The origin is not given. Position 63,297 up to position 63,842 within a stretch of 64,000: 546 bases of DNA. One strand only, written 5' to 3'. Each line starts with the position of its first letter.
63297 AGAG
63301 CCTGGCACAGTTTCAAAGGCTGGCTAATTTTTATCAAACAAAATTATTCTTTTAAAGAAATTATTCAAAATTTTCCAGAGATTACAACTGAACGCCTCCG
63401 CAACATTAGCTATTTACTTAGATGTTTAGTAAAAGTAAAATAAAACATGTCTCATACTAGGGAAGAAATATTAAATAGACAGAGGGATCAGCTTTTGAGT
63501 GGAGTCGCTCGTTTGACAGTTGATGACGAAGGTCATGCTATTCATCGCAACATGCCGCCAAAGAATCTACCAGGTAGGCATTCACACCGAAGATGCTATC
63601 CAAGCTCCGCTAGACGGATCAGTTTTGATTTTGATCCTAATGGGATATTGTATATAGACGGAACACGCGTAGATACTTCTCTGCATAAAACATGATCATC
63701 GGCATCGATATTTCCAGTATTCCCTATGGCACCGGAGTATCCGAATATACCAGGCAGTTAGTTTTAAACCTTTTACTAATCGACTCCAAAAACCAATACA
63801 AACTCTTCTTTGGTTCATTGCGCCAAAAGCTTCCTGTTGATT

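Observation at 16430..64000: A roughly 47-kb glycan assembly island dominated by GT-C membrane glycosyltransferases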

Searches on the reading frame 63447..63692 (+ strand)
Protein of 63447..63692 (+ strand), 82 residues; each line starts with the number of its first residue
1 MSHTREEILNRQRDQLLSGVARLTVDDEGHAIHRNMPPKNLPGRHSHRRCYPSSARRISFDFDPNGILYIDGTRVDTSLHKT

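Call 96: search_protein_families(library=pfam, proteins=[window:63447-63692:+], max_evalue=1)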
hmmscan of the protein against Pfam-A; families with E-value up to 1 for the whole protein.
window:63447-63692:+ (82 aa): 0 families
